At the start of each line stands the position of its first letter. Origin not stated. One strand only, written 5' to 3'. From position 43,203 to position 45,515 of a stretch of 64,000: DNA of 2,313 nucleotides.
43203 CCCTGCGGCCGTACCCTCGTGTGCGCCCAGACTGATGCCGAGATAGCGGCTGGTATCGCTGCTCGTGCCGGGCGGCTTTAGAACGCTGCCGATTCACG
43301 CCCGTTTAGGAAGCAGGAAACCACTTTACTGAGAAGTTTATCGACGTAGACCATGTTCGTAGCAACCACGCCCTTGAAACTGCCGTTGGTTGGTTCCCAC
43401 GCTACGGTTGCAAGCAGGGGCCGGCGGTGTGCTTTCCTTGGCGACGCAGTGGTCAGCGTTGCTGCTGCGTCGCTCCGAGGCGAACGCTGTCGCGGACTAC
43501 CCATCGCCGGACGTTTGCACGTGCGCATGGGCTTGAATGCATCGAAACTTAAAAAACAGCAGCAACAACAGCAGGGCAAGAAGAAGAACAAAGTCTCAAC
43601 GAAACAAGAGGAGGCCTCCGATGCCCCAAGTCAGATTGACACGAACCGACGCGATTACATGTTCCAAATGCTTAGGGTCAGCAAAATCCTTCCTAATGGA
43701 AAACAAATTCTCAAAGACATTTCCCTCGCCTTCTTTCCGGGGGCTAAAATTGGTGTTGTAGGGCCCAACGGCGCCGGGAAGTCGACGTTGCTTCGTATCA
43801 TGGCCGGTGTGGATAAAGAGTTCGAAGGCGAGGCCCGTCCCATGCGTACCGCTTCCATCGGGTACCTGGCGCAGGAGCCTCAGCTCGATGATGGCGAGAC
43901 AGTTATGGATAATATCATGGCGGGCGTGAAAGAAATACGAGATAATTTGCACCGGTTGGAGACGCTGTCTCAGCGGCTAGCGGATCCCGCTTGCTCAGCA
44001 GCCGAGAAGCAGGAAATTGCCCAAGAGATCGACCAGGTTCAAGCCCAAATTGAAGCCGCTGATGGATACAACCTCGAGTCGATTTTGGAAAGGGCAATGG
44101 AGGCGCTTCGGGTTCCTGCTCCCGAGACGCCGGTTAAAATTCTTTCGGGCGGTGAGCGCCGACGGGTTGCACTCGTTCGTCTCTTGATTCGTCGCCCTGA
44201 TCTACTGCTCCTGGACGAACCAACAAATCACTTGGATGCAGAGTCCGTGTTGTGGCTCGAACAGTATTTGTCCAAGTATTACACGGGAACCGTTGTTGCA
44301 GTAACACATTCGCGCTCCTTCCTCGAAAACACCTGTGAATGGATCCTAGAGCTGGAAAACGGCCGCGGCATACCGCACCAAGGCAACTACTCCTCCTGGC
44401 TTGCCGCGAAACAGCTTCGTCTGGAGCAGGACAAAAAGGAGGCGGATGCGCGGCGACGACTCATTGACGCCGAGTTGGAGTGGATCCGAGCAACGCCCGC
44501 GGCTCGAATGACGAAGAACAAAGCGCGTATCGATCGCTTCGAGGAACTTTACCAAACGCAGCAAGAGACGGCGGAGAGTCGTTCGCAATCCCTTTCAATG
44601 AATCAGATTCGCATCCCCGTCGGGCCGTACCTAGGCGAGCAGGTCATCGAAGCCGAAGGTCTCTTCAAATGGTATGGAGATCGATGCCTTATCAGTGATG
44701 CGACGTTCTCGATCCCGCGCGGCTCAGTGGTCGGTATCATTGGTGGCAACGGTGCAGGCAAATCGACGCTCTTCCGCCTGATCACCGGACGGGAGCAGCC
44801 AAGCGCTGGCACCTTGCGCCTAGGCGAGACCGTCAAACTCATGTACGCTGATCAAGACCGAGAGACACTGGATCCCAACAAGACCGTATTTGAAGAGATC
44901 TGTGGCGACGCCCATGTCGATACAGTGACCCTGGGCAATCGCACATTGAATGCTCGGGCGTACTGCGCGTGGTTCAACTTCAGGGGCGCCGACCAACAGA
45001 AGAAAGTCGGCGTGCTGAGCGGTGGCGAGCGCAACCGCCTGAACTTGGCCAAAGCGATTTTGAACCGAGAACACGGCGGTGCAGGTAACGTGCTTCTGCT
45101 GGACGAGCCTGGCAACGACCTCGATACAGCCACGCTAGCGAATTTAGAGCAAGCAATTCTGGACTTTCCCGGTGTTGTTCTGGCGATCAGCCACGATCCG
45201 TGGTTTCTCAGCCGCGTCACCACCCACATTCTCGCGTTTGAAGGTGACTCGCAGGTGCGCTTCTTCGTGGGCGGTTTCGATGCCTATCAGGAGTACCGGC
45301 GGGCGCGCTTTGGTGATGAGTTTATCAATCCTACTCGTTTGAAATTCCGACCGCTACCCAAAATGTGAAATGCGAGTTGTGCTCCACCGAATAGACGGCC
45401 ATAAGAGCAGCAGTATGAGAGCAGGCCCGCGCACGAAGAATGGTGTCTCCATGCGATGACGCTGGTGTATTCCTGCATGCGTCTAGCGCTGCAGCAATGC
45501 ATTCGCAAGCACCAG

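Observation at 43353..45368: Bacterial EttA-type ABC-F translation factor encoded in a eukaryotic nucleus with a transit-peptide-like N-terminal extension (Phe at position 2)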

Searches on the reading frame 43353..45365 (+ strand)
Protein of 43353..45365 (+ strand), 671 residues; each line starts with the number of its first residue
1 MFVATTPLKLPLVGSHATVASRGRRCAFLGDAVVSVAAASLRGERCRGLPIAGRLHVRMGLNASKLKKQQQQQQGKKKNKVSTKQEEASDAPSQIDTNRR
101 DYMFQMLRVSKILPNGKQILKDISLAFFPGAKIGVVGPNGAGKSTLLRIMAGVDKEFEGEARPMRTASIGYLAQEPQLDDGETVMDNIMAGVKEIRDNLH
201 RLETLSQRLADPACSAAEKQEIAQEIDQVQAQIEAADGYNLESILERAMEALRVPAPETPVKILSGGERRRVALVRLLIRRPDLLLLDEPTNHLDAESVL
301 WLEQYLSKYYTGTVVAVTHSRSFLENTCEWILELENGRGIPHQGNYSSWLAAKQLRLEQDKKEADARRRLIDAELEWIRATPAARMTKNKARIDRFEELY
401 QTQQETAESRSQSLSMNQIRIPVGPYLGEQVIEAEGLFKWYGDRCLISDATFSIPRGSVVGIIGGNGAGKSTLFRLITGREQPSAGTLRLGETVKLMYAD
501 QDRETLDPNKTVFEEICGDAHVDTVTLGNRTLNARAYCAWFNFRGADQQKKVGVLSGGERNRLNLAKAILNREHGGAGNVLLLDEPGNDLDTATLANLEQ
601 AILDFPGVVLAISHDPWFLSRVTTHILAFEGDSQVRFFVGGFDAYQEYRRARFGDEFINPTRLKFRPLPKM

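Call 3: search_protein_families(library=pfam, proteins=[window:43353-45365:+])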
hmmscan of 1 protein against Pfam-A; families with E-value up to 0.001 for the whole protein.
window:43353-45365:+ (671 aa): 10 families
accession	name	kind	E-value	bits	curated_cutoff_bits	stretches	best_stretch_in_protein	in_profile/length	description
PF00005.33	ABC_tran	-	9.2e-51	172.5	25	2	120-292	1-137/137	ABC transporter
PF13304.12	AAA_21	-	1.3e-13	52.1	27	0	134-151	3-20/304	AAA domain, putative AbiEii toxin, Type IV TA system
PF12848.13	ABC_tran_Xtn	-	3.5e-10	40.3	25.9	1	332-408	1-79/85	ABC transporter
PF02463.25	SMC_N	-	4.1e-08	33.4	40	0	122-327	17-205/220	RecF/RecN/SMC N terminal domain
PF13555.12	AAA_29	-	2e-06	27.9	27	0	451-474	16-39/61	P-loop containing region of AAA domain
PF01926.29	MMR_HSR1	-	2.6e-06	28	21.9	0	460-483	2-25/113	50S ribosome-binding GTPase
PF13401.12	AAA_22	-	5.8e-06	27.1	27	0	461-598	9-104/130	AAA domain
PF13521.12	AAA_28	-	6.3e-05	23.7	27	0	461-507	3-45/164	AAA domain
PF00006.31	ATP-synt_ab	-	0.00054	20.1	29.5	0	449-478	6-35/213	ATP synthase alpha/beta family, nucleotide-binding domain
PF13476.12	AAA_23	-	0.00095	20.3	27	0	457-478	19-40/201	AAA domain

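Call 4: search_protein_families(library=ncbifam, proteins=[window:43353-45365:+])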
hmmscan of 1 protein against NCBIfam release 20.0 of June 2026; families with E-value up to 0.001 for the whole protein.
window:43353-45365:+ (671 aa): 201 families (the best 25 are shown)
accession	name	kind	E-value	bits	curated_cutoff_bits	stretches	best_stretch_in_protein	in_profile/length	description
NF008775.0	PRK11819.1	equivalog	1.6e-235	783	599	1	100-668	3-554/556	energy-dependent translational throttle protein EttA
TIGR03719.1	ABC_ABC_ChvD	subfamily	2.3e-235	782.4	806.75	1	101-668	2-552/552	energy-dependent translational throttle protein EttA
NF008358.0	PRK11147.1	equivalog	6.5e-113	378.1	936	2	119-649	18-530/635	ABC transporter ATP-binding protein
NF050005.1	ABC_ATPase_Uup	equivalog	4.6e-111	372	900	1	117-651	16-532/636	ATP-binding cassette ATPase Uup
NF000355.4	ribo_prot_ABC_F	equivalog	7.5e-109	364.8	380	2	225-627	81-497/499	ribosomal protection-like ABC-F family protein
NF000171.1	ABCF_producer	exception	2.1e-85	287.2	800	3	114-387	13-292/541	TlrC/CarA/OleB/SrmB family ABC-F type ribosomal protection protein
NF011646.0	PRK15064.1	equivalog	6.8e-73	245.9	762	2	183-648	80-526/530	ABC-F family ATPase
NF000166.1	ABCF_CarA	exception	7e-71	239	1050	3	118-376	19-285/556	ABC-F type ribosomal protection protein Car(A)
NF007921.0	PRK10636.1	equivalog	2.8e-70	237.3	917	2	215-648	99-518/638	ABC transporter ATP-binding protein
NF000170.2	ABCF_Vga_all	exception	5.7e-66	223.1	725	2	261-650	76-473/521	Vga family ABC-F type ribosomal protection protein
NF043038.1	ABCF_CplR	exception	2.3e-64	218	780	2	255-650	87-489/544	ABC-F type ribosomal protection protein CplR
NF000169.2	ABCF_Sal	exception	1.1e-63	215.8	725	3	219-518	85-402/542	Sal family ABC-F type ribosomal protection protein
NF000168.2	ABCF_Msr_all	exception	7.2e-61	206.2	680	3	432-630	297-479/487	Msr family ABC-F type ribosomal protection protein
NF000514.1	ABCF_OptrA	exception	4.9e-60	203.6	1450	1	112-653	28-552/655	ABC-F type ribosomal protection protein OptrA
NF000167.2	ABCF_Lsa_all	exception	1.3e-53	182.7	750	4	260-365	114-217/492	Lsa family ABC-F type ribosomal protection protein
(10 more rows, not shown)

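Call 5: search_solved_structures(query=window:43353-45365:+, show_alignments=1)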
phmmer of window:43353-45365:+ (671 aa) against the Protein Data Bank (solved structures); distinct sequences matched with E-value up to 0.001: 588 (the best 60 are shown).
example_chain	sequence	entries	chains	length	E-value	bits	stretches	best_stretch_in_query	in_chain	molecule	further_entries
3j5s_D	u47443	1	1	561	3.6e-187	627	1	101-669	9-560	Energy-dependent translational throttle A (EttA)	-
4fin_A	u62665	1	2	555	6.3e-187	626.2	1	101-669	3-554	EttA (YjjK) ABCF family protein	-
9nlb_E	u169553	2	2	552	7.8e-185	619.3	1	101-666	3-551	Energy-dependent translational throttle protein EttA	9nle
9nl5_E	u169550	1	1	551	9.1e-185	619.1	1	102-666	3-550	EttA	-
7msc_x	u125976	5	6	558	5.4e-166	557.1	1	101-668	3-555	Energy-dependent translational throttle protein EttA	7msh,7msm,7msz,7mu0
9nlj_U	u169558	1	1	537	1.7e-76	261.4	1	124-643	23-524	Uup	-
9njf_Y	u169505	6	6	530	2.1e-63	218.2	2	116-514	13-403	Probable ATP-binding protein YbiT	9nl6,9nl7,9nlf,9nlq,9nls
9nlh_H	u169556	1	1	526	3.7e-58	200.8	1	115-648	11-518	YheS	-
9vvi_W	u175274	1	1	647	1e-57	199.4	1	115-648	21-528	Probable ATP-binding protein YheS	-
8buu_9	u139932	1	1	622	3.5e-57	197.6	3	419-637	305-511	ExpZ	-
6ha8_V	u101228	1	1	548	3e-51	178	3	261-503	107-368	Nucleotide-binding protein ExpZ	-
5zxd_A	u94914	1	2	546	8.7e-51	176.5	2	111-502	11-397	ATP-binding cassette sub-family F member 1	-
7p7q_0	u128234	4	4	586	4.7e-49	170.8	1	124-624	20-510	ARE-ABC-F family resistance factor PoxtA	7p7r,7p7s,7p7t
6r84_A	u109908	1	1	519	5.7e-44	154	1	112-637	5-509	ABC transporter ATP-binding protein ARB1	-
7p48_6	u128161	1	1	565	1.1e-43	153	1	220-630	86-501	ABC-F type ribosomal protection protein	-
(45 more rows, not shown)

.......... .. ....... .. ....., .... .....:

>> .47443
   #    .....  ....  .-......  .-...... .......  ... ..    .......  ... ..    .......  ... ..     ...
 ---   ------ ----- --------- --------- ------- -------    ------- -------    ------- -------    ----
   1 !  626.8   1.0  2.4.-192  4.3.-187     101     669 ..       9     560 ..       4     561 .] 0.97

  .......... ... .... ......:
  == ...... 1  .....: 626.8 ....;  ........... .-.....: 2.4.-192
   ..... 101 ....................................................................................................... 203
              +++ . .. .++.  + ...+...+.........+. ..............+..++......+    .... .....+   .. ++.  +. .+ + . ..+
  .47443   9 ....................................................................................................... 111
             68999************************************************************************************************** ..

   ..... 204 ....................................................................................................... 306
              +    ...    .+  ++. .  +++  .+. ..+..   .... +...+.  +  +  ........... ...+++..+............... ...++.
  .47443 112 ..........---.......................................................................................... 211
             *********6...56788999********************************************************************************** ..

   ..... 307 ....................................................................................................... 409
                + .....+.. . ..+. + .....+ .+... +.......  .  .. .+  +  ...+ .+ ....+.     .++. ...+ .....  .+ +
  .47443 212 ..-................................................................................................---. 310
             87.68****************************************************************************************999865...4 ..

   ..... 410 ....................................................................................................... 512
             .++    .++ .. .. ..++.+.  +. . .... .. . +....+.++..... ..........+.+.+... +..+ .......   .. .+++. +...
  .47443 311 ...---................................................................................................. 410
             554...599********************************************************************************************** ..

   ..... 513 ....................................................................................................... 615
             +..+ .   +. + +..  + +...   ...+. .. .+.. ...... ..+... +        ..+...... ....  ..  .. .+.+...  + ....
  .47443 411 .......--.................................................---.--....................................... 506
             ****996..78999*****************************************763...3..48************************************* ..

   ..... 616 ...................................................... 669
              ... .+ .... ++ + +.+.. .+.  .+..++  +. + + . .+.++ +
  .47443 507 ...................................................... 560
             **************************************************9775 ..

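Call 6: list_cluster_members(proteins=[window:43353-45365:+])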
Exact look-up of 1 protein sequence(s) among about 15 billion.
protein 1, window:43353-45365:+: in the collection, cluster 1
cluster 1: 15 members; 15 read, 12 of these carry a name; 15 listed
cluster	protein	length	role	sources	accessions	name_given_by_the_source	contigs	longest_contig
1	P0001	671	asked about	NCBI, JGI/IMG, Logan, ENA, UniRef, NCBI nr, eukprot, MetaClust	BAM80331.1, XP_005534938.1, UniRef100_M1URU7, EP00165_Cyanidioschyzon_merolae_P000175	ATP-binding subunit of unknown ABC transporter [Cyanidioschyzon merolae strain 10D] | sulfate-transporting ATPase | Probable ATP-dependent transporter ycf16 n=1 Tax=Cyanidioschyzon merolae (strain ...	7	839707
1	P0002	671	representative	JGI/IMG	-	sulfate-transporting ATPase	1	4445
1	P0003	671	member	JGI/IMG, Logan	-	sulfate-transporting ATPase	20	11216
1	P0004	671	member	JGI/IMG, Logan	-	sulfate-transporting ATPase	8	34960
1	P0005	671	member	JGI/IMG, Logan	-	sulfate-transporting ATPase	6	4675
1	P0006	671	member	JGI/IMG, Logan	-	sulfate-transporting ATPase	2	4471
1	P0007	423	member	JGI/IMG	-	sulfate-transporting ATPase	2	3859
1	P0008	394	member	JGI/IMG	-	sulfate-transporting ATPase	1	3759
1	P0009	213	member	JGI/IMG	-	sulfate-transporting ATPase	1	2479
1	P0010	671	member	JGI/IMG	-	sulfate-transporting ATPase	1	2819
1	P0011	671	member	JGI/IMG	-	sulfate-transporting ATPase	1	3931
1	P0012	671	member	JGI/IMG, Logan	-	sulfate-transporting ATPase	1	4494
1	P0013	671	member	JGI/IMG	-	-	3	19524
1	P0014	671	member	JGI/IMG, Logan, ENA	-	-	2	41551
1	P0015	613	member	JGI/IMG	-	-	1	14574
